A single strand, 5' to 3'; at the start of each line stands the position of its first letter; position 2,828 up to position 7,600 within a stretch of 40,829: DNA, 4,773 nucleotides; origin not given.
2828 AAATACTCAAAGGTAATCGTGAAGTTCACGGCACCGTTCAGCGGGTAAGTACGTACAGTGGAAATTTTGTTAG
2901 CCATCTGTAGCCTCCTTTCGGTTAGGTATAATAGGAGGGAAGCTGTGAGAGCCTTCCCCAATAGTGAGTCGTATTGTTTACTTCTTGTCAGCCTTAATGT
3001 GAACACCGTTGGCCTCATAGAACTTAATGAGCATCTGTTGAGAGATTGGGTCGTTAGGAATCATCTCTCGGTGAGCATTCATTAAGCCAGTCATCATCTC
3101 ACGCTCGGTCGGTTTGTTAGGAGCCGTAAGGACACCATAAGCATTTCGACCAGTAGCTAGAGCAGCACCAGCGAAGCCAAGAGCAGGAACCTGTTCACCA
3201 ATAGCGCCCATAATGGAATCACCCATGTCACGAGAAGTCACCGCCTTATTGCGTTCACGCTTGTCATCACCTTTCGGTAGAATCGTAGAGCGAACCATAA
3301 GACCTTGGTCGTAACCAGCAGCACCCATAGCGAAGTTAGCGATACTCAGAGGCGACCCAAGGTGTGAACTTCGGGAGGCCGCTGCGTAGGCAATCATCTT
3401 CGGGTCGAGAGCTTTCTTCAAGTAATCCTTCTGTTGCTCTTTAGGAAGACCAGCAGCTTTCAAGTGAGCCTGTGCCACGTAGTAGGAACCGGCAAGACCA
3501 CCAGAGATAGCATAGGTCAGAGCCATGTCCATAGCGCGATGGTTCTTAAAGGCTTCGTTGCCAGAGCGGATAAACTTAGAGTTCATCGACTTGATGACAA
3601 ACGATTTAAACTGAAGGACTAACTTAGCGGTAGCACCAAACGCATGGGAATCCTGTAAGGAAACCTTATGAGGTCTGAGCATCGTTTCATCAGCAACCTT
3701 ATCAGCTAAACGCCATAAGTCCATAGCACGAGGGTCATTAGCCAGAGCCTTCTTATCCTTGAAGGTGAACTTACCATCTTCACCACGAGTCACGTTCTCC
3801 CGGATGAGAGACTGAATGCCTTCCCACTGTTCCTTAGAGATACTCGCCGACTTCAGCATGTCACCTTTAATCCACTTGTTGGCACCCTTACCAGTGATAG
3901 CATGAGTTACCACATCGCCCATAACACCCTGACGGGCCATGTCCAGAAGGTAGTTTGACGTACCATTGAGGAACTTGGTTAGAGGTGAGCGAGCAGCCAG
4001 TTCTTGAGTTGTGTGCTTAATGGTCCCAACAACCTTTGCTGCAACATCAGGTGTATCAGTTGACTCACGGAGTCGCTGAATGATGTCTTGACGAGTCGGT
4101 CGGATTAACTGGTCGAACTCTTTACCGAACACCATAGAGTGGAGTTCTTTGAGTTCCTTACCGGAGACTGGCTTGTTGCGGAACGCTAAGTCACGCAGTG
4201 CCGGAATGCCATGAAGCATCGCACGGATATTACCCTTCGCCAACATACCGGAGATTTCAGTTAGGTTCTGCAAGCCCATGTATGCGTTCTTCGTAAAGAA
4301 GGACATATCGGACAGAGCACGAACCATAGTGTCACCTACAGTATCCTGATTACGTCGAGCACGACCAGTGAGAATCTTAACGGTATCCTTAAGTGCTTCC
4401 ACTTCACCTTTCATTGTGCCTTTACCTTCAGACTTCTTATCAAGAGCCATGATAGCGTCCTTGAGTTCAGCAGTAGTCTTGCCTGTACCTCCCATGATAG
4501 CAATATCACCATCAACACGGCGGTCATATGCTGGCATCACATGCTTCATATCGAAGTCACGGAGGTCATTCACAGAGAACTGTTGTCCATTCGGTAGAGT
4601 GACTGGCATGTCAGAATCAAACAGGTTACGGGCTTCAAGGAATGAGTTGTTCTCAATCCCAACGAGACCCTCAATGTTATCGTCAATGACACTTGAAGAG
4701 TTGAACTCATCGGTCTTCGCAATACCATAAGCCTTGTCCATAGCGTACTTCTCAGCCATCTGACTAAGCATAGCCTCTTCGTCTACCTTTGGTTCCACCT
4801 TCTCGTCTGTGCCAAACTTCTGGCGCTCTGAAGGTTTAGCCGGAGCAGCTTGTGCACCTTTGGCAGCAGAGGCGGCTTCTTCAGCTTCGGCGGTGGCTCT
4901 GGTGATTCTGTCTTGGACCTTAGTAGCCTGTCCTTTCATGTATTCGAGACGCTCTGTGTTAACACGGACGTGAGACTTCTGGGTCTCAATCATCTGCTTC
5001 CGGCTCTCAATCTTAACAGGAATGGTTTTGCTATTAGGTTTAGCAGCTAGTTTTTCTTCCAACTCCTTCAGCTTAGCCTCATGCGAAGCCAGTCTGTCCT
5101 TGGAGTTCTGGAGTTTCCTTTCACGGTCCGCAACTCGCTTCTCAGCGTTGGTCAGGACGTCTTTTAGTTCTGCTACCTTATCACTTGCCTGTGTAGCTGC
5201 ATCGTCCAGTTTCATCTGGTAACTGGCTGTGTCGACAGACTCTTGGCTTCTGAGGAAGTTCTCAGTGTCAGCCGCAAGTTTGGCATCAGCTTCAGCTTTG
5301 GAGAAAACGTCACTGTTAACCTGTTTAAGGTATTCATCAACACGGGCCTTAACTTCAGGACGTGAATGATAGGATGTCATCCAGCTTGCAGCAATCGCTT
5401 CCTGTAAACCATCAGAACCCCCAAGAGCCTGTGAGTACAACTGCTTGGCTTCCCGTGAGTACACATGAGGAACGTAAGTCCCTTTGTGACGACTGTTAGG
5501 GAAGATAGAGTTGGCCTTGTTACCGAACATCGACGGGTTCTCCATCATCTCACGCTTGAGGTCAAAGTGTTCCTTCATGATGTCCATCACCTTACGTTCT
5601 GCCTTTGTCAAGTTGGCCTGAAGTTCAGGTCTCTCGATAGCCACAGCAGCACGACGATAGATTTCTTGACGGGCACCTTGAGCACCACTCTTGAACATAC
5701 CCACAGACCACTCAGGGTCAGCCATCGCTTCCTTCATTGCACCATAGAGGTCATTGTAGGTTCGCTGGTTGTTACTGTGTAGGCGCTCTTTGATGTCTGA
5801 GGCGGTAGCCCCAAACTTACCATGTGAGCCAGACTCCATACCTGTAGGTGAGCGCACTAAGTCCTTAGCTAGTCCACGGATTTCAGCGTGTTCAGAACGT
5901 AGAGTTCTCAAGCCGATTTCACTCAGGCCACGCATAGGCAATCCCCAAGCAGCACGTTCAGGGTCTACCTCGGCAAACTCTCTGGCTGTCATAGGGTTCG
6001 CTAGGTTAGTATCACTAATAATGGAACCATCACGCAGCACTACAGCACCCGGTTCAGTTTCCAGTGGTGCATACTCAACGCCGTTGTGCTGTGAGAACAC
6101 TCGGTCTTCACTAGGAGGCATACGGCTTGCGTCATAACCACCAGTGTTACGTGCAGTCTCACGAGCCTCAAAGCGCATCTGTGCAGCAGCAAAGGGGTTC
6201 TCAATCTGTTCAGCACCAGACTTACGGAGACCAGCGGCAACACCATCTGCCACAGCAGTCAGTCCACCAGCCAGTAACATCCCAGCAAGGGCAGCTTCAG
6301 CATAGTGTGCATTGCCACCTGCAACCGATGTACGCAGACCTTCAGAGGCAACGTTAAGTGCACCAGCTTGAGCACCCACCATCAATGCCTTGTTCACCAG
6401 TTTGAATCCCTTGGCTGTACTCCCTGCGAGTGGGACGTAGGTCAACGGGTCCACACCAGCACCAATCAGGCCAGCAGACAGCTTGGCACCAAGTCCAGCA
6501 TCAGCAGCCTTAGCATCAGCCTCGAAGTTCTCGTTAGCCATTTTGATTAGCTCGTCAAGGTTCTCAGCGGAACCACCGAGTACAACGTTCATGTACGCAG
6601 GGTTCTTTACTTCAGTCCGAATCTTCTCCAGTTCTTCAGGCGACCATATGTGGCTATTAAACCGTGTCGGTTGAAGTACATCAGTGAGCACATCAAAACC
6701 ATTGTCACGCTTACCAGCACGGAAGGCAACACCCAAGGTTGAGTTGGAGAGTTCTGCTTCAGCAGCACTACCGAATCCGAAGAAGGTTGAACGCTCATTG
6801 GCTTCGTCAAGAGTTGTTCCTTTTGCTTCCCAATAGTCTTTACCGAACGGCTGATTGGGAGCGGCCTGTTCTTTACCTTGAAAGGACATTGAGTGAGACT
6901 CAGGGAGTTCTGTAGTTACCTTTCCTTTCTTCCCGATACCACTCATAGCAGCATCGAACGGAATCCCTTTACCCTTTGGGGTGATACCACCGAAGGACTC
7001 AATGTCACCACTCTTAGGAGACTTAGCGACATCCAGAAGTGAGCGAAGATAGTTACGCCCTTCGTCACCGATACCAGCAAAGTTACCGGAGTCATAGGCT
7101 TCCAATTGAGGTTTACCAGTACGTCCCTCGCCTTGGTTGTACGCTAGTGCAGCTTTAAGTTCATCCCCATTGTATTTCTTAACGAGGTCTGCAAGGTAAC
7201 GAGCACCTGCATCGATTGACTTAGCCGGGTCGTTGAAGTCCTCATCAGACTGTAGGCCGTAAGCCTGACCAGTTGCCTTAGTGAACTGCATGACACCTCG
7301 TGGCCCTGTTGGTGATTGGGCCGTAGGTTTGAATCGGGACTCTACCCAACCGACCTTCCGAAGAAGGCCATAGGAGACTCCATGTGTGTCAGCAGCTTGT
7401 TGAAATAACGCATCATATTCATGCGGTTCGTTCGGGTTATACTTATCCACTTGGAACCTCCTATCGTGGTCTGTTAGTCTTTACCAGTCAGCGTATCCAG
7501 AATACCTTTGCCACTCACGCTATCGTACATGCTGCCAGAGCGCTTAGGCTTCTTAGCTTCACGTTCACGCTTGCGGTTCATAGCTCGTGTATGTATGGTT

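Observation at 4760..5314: Roughly 180-residue coiled-coil insertion in internal virion protein gp16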

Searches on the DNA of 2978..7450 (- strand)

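Call 3: search_dna_similar(query=window:2978-7450:-, collection=phages, mode=near, max_rows=40)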
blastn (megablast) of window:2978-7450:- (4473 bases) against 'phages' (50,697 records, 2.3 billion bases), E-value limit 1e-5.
Records with a match: 397; places in all: 401; records where one place covers at least 80% of the query: 84.
Best place of each record, by identity: >=99% 11; 95-99% 4; 90-95% 81; 80-90% 42; 60-80% 259.
By first word of the organism name: Klebsiella 261; Yersinia 46; Escherichia 35; Salmonella 18; Erwinia 9; Shigella 5; Przondovirus 5; Enterobacter 4; Pectobacterium 3; Kluyvera 2; and 8 more.
By host as written in the record: Klebsiella pneumoniae 142; - 36; Yersinia pestis 31; Klebsiella pneumoniae 135080 18; Escherichia coli 14; Klebsiella sp. 9; Escherichia coli K-12 5; Klebsiella michiganensis 5; and 95 more.
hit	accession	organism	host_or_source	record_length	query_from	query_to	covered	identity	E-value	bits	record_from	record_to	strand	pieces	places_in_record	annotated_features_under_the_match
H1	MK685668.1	Shigella phage VB_Ship_A7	Shigella flexneri A7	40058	1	4473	100%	93.1%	0e+0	6545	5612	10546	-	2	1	internal virion protein D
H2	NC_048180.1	Shigella phage VB_Ship_A7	Shigella flexneri A7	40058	1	4473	100%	93.1%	0e+0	6545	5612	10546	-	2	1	internal virion protein with endolysin domain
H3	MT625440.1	Enterobacter phage PZJ0206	Enterobacter cloacae ZJ0206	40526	1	4473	98%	92.9%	0e+0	6348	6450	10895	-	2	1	peptidoglycan lytic exotransglycosylase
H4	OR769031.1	Escherichia phage Carena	Escherichia coli HER 1036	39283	1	4473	98%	91.3%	0e+0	5966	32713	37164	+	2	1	internal virion protein with endolysin domain protein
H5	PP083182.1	Escherichia phage P151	Escherichia coli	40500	1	4473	87%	96.0%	0e+0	6299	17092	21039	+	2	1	internal virion protein with endolysin domain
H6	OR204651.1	Escherichia phage pO103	Escherichia coli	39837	1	4473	89%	93.0%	0e+0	5822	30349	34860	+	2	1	peptidoglycan lytic exotransglycosylase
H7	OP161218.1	Yersinia phage vB_YenP_WW1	Yersinia enterocolitica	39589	1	4473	87%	94.8%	0e+0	6038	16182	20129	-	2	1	transglycosylase SLT domain-containing protein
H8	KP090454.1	Escherichia phage P694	Escherichia coli DE69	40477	1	4473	87%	94.7%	0e+0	6022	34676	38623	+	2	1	internal core protein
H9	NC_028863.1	Escherichia phage P694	Escherichia coli DE69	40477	1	4473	87%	94.7%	0e+0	6022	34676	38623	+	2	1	internal virion protein with endolysin domain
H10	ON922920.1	Salmonella phage vB_SalS_PC192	Salmonella sp.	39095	1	4473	87%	94.0%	0e+0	5883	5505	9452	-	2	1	peptidoglycan lytic exotransglycosylase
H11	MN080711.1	Escherichia phage vB_Eco_D226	Escherichia coli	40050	1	4473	87%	93.5%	0e+0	5798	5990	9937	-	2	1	internal core protein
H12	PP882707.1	Escherichia phage vB_EcoS_P1338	Escherichia coli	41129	1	4473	87%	94.0%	0e+0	5872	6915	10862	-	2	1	membrane-bound lytic murein transglycosylase F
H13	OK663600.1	Enterobacter phage vB_SEqdws-315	Salmonella sp. CMCC50115; Escherichia ...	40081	1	4473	87%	93.2%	0e+0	5711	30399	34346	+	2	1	internal virion protein D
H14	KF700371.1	Erwinia phage FE44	Erwinia sp. 60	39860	1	4473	87%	93.2%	0e+0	5705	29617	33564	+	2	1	DNA injection channel protein C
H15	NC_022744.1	Erwinia phage FE44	Erwinia sp. 60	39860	1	4473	87%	93.2%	0e+0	5705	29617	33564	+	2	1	internal virion protein with endolysin domain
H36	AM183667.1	Yersinia phage Berlin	Yersinia pestis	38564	1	4473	87%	90.2%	0e+0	5102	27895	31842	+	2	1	hypothetical protein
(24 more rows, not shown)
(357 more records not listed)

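Call 5: get_annotated_region(hit=H1, flank=500)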
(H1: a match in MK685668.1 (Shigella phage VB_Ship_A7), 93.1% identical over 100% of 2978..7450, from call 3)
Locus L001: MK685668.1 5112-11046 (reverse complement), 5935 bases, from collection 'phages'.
description: Shigella phage VB_Ship_A7, complete genome.
organism: Shigella phage VB_Ship_A7 (NCBI taxid 2562138)
taxonomy: Viruses; Duplodnaviria; Heunggongvirae; Uroviricota; Caudoviricetes; Autographiviridae; Studiervirinae; Berlinvirus; Berlinvirus A7
host: Shigella flexneri A7; source: -; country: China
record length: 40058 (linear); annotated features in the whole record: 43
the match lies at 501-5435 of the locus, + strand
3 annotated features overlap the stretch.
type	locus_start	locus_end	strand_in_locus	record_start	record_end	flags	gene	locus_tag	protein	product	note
CDS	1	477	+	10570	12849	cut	-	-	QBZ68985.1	internal core protein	-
CDS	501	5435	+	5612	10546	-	-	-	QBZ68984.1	internal virion protein D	-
CDS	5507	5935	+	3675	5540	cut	-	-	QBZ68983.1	tail fiber protein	-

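Call 8: get_annotated_region(hit=H4, flank=300)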
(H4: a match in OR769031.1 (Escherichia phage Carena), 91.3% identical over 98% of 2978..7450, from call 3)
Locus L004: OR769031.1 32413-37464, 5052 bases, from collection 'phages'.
description: Escherichia phage Carena, complete genome.
organism: Escherichia phage Carena (NCBI taxid 3093946)
taxonomy: Viruses; Duplodnaviria; Heunggongvirae; Uroviricota; Caudoviricetes; Autographiviridae; Studiervirinae; Berlinvirus
host: Escherichia coli HER 1036; source: -; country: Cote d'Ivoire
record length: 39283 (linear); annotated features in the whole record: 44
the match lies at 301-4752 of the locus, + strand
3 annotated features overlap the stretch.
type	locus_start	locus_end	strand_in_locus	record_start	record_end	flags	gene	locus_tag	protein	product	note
CDS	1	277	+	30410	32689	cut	-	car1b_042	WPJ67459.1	internal virion protein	-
CDS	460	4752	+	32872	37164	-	-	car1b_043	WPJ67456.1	internal virion protein with endolysin domain protein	-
CDS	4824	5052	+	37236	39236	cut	-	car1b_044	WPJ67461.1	tail fiber protein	-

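Call 9: get_annotated_region(hit=H3, flank=300)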
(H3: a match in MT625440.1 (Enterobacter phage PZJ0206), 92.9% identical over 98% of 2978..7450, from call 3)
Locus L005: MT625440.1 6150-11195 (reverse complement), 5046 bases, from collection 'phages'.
description: Enterobacter phage PZJ0206, complete genome.
organism: Enterobacter phage PZJ0206 (NCBI taxid 2759125)
taxonomy: Viruses; Duplodnaviria; Heunggongvirae; Uroviricota; Caudoviricetes; Autographiviridae; Studiervirinae; Berlinvirus
host: Enterobacter cloacae ZJ0206; source: -; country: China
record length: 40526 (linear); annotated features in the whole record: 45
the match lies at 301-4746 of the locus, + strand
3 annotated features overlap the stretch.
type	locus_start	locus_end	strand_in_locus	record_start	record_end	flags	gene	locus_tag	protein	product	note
CDS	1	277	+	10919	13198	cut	-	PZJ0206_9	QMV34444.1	DNA ejectosome component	DNA ejectosome component, internal virion protein Gp15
CDS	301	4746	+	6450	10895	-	-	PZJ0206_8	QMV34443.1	peptidoglycan lytic exotransglycosylase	DNA ejectosome component Gp16,peptidoglycan lytic exotransglycosylase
CDS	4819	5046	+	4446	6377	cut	-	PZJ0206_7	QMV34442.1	non-contractile tail fiber protein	non-contractile tail fiber protein Gp17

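Call 10: get_annotated_region(hit=H6, flank=300)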
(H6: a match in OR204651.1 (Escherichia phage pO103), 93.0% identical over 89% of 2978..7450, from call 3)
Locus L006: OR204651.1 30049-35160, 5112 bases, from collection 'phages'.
description: Escherichia phage pO103, complete genome.
organism: Escherichia phage pO103 (NCBI taxid 3072192)
taxonomy: Viruses; Duplodnaviria; Heunggongvirae; Uroviricota; Caudoviricetes; Autographiviridae; Studiervirinae; Berlinvirus
host: Escherichia coli; source: -; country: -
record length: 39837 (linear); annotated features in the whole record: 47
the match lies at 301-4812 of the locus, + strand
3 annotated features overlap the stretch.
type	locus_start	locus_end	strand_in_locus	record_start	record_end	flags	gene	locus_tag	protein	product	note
CDS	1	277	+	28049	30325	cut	-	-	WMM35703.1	internal virion protein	DNA ejectosome component, internal virion protein Gp15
CDS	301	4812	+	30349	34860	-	-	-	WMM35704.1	peptidoglycan lytic exotransglycosylase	DNA ejectosome component Gp16, peptidoglycan lytic exotransglycosylase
CDS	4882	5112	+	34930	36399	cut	-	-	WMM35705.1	non-contractile tail fiber protein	non-contractile tail fiber protein Gp17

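Call 11: get_annotated_region(hit=H5, flank=300)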
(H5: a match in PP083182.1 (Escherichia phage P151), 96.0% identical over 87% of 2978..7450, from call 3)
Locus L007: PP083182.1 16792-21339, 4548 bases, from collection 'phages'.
description: Escherichia phage P151, complete genome.
organism: Escherichia phage P151 (NCBI taxid 3114921)
taxonomy: Viruses; Duplodnaviria; Heunggongvirae; Uroviricota; Caudoviricetes; Autographiviridae; Studiervirinae; Berlinvirus
host: Escherichia coli; source: sewage; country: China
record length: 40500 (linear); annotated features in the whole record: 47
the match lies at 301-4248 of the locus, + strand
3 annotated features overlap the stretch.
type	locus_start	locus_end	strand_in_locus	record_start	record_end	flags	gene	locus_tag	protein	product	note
CDS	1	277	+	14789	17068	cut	-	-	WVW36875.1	internal virion protein C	-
CDS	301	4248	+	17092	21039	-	-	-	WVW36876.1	internal virion protein with endolysin domain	-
CDS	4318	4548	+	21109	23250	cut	-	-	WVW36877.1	tail fiber protein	-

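Call 12: get_annotated_region(hit=H36, flank=300)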
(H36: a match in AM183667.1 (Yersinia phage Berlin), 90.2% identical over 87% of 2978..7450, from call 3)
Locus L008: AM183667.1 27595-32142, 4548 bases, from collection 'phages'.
description: Bacteriophage Berlin complete genome.
organism: Yersinia phage Berlin (NCBI taxid 369257)
taxonomy: Viruses; Duplodnaviria; Heunggongvirae; Uroviricota; Caudoviricetes; Autographiviridae; Studiervirinae; Berlinvirus; Berlinvirus berlin
host: Yersinia pestis; source: -; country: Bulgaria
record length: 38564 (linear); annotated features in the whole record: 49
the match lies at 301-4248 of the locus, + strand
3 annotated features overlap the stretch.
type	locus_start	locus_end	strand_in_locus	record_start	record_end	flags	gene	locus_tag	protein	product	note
CDS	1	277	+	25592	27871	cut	-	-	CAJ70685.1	hypothetical protein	ORF34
CDS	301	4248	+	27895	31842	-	-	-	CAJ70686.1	hypothetical protein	ORF35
CDS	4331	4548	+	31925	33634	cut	-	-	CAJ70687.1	hypothetical protein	ORF36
